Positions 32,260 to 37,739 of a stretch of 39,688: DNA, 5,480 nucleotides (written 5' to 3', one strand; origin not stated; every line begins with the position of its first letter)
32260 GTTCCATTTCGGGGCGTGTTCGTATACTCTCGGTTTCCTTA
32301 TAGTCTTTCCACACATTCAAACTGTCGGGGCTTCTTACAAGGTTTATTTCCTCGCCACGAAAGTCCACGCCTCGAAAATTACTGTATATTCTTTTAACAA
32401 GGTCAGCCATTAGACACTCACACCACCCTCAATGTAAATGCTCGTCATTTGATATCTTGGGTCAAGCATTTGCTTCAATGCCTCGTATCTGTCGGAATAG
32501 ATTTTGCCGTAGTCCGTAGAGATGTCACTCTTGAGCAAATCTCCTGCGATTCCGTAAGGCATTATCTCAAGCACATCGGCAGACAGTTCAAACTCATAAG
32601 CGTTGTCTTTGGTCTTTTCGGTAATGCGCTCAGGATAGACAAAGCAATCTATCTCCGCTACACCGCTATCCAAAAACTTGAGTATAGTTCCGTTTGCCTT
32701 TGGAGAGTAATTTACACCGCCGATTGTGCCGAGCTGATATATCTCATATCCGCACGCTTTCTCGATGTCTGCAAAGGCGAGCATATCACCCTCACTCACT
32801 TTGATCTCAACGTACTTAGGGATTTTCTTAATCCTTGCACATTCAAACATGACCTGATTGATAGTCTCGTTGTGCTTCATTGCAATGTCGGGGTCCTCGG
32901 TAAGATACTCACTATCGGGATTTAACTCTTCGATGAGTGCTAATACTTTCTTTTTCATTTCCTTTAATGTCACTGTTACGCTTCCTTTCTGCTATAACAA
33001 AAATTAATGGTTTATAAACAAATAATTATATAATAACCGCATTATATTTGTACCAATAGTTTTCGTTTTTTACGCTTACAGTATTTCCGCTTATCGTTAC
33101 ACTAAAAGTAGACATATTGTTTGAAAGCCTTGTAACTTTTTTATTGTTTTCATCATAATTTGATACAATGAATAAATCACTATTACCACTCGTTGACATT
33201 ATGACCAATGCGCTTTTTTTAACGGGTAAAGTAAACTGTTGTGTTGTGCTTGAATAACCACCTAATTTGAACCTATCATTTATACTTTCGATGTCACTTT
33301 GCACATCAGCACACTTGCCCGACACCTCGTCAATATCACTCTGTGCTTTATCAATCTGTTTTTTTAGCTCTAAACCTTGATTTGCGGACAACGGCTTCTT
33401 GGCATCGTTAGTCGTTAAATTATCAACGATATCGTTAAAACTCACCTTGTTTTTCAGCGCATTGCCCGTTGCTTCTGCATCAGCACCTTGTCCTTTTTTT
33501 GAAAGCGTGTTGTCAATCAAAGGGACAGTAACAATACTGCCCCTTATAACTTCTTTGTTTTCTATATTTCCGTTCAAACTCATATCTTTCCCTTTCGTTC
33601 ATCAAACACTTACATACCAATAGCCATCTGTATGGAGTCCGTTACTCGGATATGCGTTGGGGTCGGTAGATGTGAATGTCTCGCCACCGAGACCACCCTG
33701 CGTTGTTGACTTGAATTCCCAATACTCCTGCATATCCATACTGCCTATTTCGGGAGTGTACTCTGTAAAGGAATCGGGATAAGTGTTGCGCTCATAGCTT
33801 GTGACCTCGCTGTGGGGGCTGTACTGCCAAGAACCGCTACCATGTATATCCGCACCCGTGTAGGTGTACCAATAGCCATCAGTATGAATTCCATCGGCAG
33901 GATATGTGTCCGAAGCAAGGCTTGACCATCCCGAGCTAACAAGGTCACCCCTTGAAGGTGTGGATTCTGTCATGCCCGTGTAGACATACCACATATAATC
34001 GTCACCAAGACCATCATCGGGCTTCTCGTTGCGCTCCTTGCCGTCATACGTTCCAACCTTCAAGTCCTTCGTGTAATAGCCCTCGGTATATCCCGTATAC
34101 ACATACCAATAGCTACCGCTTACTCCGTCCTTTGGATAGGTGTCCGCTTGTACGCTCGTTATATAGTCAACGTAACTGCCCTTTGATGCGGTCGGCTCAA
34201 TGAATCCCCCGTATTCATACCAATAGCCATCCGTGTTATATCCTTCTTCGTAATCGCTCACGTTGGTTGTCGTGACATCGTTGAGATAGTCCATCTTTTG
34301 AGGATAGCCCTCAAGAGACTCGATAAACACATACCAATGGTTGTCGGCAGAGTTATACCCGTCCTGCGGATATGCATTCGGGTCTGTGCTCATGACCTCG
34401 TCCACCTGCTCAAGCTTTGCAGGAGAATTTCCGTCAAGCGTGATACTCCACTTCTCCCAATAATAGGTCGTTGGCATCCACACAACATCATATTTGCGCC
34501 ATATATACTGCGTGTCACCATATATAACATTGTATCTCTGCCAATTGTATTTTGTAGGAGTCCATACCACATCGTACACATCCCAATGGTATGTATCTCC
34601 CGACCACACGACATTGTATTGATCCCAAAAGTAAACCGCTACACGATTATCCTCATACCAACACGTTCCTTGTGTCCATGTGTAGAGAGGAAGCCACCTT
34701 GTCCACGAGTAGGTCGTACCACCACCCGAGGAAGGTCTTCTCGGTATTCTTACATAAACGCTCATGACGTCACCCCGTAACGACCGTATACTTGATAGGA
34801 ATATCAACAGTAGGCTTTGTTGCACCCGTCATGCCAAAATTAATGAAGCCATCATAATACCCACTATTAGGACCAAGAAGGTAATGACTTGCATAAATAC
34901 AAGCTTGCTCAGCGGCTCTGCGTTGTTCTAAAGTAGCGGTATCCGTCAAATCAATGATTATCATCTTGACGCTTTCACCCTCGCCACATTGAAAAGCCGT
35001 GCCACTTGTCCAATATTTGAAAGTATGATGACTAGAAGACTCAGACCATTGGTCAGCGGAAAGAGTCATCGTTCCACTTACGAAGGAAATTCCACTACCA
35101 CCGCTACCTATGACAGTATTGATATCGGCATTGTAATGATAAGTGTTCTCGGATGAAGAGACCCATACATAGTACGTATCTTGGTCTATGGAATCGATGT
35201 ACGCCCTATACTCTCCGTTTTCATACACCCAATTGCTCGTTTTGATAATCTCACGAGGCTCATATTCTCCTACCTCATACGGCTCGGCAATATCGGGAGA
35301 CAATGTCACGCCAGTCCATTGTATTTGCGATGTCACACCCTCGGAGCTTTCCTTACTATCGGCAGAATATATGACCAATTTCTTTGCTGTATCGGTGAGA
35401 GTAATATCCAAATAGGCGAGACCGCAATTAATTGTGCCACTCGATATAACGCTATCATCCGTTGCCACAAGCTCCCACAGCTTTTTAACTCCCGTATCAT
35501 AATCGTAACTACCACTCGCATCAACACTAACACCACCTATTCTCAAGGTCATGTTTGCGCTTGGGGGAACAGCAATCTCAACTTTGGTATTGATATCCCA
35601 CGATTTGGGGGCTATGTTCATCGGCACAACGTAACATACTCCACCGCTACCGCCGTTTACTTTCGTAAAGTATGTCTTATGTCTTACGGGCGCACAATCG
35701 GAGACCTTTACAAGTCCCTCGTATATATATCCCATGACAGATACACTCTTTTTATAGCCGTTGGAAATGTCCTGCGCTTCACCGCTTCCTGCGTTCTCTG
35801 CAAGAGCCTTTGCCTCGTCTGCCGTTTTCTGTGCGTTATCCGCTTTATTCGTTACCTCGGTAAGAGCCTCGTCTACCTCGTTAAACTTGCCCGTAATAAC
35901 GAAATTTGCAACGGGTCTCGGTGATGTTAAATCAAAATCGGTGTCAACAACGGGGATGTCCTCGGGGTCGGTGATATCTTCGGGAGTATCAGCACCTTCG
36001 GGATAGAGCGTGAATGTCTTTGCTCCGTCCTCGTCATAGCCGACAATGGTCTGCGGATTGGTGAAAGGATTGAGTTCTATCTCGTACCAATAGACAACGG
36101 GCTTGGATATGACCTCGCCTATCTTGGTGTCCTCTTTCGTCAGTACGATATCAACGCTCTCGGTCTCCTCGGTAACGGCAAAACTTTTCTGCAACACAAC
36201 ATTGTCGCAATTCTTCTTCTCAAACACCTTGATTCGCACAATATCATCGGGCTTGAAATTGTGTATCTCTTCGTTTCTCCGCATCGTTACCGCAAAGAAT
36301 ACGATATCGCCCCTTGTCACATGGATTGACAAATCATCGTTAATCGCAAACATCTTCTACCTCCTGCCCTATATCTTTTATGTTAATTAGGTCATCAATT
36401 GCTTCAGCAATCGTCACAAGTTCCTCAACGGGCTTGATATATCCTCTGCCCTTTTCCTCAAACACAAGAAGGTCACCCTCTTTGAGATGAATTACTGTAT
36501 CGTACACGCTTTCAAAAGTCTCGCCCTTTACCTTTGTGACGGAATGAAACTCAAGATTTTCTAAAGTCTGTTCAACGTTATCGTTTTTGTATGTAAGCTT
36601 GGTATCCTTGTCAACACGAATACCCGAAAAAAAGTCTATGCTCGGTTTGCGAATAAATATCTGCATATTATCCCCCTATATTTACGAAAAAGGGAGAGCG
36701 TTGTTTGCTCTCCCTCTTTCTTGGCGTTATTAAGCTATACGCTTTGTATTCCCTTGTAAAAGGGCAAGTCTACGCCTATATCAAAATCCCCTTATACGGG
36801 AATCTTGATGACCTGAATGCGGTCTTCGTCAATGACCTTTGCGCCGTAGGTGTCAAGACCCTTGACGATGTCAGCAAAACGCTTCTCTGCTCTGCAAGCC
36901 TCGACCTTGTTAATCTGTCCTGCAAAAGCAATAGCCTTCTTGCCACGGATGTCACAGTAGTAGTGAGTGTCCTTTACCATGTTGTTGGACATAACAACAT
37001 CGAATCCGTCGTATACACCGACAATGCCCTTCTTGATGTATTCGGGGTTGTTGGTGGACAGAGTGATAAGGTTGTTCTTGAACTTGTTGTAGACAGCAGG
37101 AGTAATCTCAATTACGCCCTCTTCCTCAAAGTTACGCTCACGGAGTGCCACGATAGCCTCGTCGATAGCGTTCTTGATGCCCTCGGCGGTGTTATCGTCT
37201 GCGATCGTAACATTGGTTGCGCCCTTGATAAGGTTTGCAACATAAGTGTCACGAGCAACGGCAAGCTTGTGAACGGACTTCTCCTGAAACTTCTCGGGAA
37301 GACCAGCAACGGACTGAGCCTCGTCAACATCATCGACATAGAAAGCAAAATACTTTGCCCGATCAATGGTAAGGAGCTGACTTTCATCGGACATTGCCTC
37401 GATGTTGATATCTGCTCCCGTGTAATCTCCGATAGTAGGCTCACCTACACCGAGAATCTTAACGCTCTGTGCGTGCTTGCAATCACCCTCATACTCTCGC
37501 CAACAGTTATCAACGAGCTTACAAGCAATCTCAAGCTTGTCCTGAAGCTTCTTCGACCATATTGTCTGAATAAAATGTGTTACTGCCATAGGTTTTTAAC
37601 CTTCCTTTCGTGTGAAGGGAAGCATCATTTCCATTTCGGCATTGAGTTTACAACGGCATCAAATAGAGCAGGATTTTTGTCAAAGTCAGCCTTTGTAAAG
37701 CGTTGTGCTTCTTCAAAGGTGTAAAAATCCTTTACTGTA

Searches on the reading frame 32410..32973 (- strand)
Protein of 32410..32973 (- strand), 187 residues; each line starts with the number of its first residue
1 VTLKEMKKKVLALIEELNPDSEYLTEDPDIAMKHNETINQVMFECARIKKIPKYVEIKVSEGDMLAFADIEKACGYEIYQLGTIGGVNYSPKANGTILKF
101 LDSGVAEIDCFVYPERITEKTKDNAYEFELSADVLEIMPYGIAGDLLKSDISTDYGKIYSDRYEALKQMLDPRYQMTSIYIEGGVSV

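Call 6: search_protein_families(library=phrogs, proteins=[window:32410-32973:-], max_evalue=0.001)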
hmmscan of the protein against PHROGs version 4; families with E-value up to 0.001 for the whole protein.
window:32410-32973:- (187 aa): 1 family
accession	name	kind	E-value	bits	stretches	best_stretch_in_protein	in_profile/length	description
phrog_13046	-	unknown function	1.8e-13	51.6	1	1-169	1-175/193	-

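Call 73: search_protein_families(library=pfam, proteins=[window:32410-32973:-], max_evalue=0.01)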
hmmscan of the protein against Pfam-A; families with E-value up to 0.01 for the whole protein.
window:32410-32973:- (187 aa): 0 families

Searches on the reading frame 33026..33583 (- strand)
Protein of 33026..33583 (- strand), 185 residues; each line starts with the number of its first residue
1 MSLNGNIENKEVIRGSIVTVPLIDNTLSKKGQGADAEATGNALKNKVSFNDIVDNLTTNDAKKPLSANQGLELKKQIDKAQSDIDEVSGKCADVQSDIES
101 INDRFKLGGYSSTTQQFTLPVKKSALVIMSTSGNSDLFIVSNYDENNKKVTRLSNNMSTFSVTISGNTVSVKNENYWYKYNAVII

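Call 6: search_protein_families(library=phrogs, proteins=[window:33026-33583:-], max_evalue=0.001)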
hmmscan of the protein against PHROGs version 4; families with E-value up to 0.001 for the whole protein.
window:33026-33583:- (185 aa): 1 family
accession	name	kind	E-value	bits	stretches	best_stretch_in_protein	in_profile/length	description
phrog_3838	-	unknown function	0.00073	19.7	1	40-124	17-98/416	-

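Call 73: search_protein_families(library=pfam, proteins=[window:33026-33583:-], max_evalue=0.01)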
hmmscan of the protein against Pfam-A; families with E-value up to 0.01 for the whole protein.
window:33026-33583:- (185 aa): 1 family
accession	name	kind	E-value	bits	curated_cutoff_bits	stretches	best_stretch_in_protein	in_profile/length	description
PF22337.1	Phage_fiber_rpt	-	4.8e-09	36.2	27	1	52-81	1-30/34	Phage tail fiber repeats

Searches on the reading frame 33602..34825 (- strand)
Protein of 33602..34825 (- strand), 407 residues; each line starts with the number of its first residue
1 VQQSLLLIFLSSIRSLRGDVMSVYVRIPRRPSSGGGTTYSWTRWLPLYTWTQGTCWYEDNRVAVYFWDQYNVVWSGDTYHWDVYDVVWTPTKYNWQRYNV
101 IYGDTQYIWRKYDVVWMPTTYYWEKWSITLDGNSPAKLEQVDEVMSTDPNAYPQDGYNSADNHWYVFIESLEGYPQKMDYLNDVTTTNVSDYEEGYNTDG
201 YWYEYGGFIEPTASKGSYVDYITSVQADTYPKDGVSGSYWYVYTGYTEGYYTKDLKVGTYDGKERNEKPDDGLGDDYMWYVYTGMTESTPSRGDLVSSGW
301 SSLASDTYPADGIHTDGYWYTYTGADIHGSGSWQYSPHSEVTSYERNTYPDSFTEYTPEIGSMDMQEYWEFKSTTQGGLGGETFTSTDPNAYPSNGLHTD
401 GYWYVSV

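Call 6: search_protein_families(library=phrogs, proteins=[window:33602-34825:-], max_evalue=0.001)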
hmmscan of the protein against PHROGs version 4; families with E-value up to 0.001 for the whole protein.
window:33602-34825:- (407 aa): 1 family
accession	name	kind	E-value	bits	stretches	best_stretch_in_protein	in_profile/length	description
phrog_21129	-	unknown function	0.00032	19.5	0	284-328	76-118/1494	-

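Call 73: search_protein_families(library=pfam, proteins=[window:33602-34825:-], max_evalue=0.01)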
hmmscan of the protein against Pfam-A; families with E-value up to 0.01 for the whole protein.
window:33602-34825:- (407 aa): 0 families

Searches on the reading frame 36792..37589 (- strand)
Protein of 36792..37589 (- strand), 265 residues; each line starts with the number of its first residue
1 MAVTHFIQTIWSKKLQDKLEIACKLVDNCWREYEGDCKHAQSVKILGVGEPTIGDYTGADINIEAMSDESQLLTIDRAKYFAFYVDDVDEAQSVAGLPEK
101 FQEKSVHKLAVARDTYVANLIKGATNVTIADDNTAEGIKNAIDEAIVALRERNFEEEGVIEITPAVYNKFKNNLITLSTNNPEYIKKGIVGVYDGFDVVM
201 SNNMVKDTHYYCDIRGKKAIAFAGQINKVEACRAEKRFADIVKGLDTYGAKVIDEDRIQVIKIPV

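Call 6: search_protein_families(library=phrogs, proteins=[window:36792-37589:-], max_evalue=0.001)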
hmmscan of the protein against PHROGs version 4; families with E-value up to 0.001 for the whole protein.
window:36792-37589:- (265 aa): 3 families
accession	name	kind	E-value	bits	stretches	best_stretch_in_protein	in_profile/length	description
phrog_267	-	head and packaging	3.9e-30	106.3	1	2-262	32-324/410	major head protein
phrog_283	-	head and packaging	6.9e-06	26.6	1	4-206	6-219/385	major head protein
phrog_422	-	head and packaging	5.1e-05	23.9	1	53-200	53-210/297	major head protein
